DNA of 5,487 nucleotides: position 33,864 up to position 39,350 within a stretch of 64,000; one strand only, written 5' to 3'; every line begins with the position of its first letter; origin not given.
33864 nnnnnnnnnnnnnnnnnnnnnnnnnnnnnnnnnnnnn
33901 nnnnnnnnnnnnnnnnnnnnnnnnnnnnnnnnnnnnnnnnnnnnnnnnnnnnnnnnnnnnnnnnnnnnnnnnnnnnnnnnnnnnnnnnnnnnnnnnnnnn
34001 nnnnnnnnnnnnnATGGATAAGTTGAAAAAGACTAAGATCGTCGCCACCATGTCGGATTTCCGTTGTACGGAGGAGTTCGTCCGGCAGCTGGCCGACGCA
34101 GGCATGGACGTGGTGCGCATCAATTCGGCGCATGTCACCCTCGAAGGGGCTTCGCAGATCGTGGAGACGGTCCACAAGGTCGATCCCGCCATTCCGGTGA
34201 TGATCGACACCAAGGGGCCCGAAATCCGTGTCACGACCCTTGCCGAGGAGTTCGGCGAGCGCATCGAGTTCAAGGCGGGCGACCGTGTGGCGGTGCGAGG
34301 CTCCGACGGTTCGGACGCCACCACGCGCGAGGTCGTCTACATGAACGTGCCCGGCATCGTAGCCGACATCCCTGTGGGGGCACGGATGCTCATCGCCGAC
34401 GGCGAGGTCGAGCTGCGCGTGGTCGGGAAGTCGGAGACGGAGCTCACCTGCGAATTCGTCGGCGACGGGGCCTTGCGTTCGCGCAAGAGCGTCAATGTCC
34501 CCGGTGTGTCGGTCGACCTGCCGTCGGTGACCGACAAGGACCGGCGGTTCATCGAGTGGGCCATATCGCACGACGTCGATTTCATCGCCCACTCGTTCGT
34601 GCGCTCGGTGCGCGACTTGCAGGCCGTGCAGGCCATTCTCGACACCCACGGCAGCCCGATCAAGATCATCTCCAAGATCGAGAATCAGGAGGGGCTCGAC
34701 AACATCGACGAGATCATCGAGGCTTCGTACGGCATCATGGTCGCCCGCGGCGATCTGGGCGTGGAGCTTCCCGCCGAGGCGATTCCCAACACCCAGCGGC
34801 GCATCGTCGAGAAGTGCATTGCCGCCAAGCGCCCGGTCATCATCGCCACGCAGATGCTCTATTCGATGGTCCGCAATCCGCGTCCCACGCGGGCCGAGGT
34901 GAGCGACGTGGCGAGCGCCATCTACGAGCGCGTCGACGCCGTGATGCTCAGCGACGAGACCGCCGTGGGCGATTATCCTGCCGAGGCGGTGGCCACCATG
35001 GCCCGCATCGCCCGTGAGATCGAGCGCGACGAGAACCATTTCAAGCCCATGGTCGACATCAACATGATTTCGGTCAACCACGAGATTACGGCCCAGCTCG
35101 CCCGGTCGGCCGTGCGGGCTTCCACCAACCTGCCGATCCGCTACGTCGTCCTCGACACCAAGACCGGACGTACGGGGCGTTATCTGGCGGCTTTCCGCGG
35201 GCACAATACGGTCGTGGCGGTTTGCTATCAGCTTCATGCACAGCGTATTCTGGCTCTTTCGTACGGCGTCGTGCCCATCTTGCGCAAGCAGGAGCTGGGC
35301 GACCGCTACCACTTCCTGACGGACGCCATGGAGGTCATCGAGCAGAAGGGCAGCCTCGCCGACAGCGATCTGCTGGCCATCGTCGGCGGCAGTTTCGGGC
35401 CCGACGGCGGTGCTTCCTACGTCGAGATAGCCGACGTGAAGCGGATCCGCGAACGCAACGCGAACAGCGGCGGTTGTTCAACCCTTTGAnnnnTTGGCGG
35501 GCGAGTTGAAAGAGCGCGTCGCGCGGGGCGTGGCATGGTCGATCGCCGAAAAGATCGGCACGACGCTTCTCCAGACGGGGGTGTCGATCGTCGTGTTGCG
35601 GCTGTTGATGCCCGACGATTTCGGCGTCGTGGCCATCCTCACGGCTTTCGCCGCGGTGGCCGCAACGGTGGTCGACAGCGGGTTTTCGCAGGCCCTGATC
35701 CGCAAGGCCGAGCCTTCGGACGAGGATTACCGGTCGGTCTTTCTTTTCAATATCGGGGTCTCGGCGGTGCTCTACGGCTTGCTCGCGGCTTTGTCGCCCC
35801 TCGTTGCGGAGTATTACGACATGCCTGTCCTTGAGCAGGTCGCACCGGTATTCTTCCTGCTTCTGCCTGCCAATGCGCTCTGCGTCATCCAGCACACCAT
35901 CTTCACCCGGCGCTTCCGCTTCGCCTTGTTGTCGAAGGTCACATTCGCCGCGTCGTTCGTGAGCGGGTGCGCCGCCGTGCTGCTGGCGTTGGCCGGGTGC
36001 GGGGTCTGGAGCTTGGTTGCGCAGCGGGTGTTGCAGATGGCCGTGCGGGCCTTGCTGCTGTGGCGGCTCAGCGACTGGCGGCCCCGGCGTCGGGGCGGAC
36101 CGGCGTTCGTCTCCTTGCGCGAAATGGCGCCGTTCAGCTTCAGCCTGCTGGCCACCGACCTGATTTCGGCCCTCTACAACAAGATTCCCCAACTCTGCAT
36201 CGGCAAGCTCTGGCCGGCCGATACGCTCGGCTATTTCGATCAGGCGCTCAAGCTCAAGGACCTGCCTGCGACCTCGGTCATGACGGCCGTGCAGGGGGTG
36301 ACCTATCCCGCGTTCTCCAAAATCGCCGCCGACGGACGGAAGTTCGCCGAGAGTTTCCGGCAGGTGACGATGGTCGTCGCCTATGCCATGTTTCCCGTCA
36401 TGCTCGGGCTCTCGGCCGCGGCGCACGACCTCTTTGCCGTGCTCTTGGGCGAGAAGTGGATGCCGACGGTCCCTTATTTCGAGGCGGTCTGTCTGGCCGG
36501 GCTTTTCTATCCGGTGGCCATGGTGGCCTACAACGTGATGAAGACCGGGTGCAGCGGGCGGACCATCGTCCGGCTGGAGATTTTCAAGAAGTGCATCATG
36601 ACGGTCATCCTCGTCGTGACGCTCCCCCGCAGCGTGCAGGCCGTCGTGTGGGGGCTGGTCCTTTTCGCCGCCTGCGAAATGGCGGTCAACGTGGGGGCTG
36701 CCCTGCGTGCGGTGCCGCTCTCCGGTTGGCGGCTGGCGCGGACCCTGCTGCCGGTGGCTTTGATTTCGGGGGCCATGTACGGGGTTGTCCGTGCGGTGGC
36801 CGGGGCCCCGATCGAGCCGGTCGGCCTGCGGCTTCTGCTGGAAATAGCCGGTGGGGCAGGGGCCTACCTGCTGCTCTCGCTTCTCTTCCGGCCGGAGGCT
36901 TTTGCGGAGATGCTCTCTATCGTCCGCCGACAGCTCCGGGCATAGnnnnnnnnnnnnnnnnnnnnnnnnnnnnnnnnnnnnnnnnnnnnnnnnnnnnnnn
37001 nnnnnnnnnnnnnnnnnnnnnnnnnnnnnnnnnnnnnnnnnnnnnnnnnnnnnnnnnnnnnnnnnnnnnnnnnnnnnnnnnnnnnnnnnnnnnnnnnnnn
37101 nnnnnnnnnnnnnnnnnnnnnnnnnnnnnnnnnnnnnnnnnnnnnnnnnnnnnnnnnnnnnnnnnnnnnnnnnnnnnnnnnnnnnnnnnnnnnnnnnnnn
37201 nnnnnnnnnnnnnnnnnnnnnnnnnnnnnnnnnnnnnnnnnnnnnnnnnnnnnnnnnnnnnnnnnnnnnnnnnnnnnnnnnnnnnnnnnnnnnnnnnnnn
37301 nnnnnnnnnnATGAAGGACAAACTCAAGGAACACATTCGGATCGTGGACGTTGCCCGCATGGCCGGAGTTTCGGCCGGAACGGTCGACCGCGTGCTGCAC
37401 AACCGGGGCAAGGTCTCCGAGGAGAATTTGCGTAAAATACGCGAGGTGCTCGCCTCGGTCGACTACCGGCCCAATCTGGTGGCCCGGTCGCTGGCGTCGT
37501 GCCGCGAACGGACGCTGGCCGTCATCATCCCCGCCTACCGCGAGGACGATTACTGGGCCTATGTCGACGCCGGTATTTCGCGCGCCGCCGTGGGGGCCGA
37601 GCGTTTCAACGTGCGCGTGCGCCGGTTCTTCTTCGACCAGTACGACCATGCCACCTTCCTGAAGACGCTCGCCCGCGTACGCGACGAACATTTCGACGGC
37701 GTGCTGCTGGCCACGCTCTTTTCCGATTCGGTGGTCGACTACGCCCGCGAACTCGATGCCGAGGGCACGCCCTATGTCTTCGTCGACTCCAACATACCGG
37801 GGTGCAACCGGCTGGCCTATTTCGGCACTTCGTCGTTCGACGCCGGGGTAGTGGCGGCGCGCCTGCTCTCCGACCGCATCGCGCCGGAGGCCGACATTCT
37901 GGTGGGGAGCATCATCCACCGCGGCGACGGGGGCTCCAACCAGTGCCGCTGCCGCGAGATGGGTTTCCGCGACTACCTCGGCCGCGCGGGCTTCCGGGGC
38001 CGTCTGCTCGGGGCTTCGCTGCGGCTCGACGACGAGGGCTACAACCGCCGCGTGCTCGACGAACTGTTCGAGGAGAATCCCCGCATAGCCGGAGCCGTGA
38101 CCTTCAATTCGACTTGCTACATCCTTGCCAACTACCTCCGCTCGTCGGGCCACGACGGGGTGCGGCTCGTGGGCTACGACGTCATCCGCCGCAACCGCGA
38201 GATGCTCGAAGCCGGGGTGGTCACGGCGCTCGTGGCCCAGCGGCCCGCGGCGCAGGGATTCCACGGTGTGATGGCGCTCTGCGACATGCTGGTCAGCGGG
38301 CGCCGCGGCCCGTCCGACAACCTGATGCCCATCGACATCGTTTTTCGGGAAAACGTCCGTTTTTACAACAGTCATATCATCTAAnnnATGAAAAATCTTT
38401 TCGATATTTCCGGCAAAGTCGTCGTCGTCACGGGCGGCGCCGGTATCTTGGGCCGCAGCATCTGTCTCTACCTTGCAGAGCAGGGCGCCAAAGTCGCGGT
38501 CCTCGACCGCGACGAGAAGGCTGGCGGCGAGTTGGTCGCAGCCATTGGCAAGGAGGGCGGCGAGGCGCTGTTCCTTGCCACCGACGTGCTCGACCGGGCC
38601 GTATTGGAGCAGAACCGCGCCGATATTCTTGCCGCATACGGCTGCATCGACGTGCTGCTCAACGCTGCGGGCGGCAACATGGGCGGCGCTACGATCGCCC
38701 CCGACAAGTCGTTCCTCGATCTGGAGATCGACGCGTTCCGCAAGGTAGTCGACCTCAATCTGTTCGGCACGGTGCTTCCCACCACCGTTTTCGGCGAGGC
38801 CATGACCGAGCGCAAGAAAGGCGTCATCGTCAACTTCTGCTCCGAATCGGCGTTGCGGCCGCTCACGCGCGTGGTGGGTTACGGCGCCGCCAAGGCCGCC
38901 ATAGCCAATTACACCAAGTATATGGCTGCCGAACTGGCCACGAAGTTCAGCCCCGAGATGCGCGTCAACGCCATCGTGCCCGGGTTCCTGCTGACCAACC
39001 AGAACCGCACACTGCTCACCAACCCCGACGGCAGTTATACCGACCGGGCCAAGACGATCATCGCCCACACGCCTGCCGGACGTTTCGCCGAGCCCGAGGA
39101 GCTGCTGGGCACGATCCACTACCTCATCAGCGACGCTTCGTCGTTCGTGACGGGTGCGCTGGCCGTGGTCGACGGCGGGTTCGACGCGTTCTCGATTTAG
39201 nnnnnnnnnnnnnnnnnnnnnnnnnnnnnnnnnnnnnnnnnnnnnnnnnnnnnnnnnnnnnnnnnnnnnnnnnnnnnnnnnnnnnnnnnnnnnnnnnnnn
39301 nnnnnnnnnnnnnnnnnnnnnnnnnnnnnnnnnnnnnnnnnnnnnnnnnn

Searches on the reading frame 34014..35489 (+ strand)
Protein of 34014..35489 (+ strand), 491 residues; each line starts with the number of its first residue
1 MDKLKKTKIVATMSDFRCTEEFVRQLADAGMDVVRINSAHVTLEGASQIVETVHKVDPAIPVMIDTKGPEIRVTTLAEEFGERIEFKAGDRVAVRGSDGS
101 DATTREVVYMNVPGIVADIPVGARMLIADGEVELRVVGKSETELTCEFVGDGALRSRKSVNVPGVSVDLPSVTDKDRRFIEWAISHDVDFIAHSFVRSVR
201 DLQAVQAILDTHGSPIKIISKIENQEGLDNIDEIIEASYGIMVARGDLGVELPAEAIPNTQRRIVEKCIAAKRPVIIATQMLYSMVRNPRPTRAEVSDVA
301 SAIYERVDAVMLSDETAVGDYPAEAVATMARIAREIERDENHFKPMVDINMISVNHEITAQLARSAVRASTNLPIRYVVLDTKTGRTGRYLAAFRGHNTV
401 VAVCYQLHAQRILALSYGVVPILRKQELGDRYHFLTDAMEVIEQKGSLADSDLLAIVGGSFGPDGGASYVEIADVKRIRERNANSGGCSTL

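Call 43: search_protein_families(library=pfam, proteins=[window:34014-35489:+], max_evalue=0.001)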
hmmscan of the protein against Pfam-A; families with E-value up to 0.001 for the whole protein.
window:34014-35489:+ (491 aa): 2 families
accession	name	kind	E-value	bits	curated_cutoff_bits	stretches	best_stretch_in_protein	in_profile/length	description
PF00224.27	PK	-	3.6e-102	342.2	30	1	5-326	2-328/328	Pyruvate kinase, barrel domain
PF02887.21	PK_C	-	8.3e-14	52.1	28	1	362-471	3-112/114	Pyruvate kinase, alpha/beta domain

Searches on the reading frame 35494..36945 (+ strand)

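Call 43: search_protein_families(library=pfam, proteins=[window:35494-36945:+], max_evalue=0.001)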
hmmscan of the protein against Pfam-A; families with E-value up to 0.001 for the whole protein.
window:35494-36945:+ (483 aa): 2 families
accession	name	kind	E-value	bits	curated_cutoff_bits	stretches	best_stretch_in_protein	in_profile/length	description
PF13440.11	Polysacc_synt_3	-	2.9e-78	263.5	23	1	34-327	2-293/293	Polysaccharide biosynthesis protein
PF01943.22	Polysacc_synt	-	3e-31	109.3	28.2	1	10-277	2-273/274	Polysaccharide biosynthesis protein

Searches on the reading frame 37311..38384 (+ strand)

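Call 43: search_protein_families(library=pfam, proteins=[window:37311-38384:+], max_evalue=0.001)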
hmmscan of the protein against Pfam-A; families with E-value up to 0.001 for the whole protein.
window:37311-38384:+ (357 aa): 2 families
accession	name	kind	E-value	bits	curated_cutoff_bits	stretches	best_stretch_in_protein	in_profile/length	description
PF13407.12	Peripla_BP_4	-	4.9e-29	102.1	35.1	1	72-327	3-254/258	Periplasmic binding protein domain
PF00356.27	LacI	-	7e-13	48.6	27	1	11-55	2-46/46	Bacterial regulatory proteins, lacI family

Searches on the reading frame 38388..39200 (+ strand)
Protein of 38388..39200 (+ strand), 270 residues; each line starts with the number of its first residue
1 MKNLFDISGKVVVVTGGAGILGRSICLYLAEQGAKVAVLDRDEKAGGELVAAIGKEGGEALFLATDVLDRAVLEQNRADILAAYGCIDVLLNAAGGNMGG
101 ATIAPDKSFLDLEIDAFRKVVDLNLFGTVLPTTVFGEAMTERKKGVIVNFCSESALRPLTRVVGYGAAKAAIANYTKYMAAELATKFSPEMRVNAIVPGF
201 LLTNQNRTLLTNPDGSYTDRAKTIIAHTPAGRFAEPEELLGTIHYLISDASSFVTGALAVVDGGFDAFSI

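Call 43: search_protein_families(library=pfam, proteins=[window:38388-39200:+], max_evalue=0.001)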
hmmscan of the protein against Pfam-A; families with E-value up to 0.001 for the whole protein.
window:38388-39200:+ (270 aa): 6 families
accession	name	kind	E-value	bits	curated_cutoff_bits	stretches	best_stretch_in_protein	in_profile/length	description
PF13561.12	adh_short_C2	-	1.5e-43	149.5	27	1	21-265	8-235/236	Enoyl-(Acyl carrier protein) reductase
PF00106.31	adh_short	-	3.5e-43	147.8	26.6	1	10-209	1-190/195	short chain dehydrogenase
PF01370.27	Epimerase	-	4.9e-09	36.4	20.9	1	12-186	1-163/240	NAD dependent epimerase/dehydratase family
PF08659.16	KR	-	3e-08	34.2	22.6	1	12-178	3-162/180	KR domain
PF01266.30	DAO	-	0.00035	20.6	27.9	1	17-47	6-37/353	FAD dependent oxidoreductase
PF02737.24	3HCDH_N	-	0.00068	20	22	0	14-55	5-44/180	3-hydroxyacyl-CoA dehydrogenase, NAD binding domain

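Call 59: search_protein_families(library=ncbifam, proteins=[window:38388-39200:+])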
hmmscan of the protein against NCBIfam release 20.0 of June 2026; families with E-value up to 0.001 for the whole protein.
window:38388-39200:+ (270 aa): 231 families (the best 25 are shown)
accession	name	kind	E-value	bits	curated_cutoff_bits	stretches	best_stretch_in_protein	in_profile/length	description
NF006132.0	PRK08277.1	subfamily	5.9e-106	353.9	281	1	1-269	2-278/280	D-mannonate oxidoreductase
NF005559.1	PRK07231.1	subfamily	7.3e-55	186.2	215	1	7-265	2-247/249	glucose 1-dehydrogenase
NF006070.0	PRK08213.1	subfamily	2.9e-48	164.7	279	1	2-267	5-258/259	gluconate 5-dehydrogenase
NF004791.0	PRK06138.1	equivalog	4.5e-45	153.9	312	1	7-266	3-250/252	SDR family oxidoreductase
NF004818.0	PRK06172.1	equivalog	1.6e-44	152.2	336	1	6-267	4-252/253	SDR family oxidoreductase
NF005446.0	PRK07035.1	equivalog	2.3e-44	151.6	373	1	2-265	4-253/255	SDR family oxidoreductase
NF005309.0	PRK06841.1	subfamily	4e-44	151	286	1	3-265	9-252/255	GolD/DthD family dehydrogenase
NF004774.0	PRK06114.1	equivalog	7.3e-44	150.1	360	1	2-266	9-260/262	SDR family oxidoreductase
NF005893.0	PRK07856.1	equivalog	2.8e-43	148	255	1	4-264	4-240/255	SDR family oxidoreductase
NF005067.0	PRK06484.1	equivalog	3.4e-43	148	713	1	8-268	8-254/524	short chain dehydrogenase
NF004198.0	PRK05653.1-3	equivalog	4.9e-43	147.4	296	1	8-265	6-246/248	3-oxoacyl-ACP reductase FabG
NF005488.0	PRK07097.1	equivalog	4.3e-42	144.1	369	1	2-265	3-257/266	gluconate 5-dehydrogenase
NF005853.0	PRK07774.1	equivalog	2.4e-41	141.8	303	1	6-265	3-246/250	SDR family oxidoreductase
NF004778.0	PRK06124.1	equivalog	2.2e-40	138.7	303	1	3-266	5-253/256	SDR family oxidoreductase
NF006121.0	PRK08265.1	subfamily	7e-40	137.2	294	1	6-267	4-247/263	short chain dehydrogenase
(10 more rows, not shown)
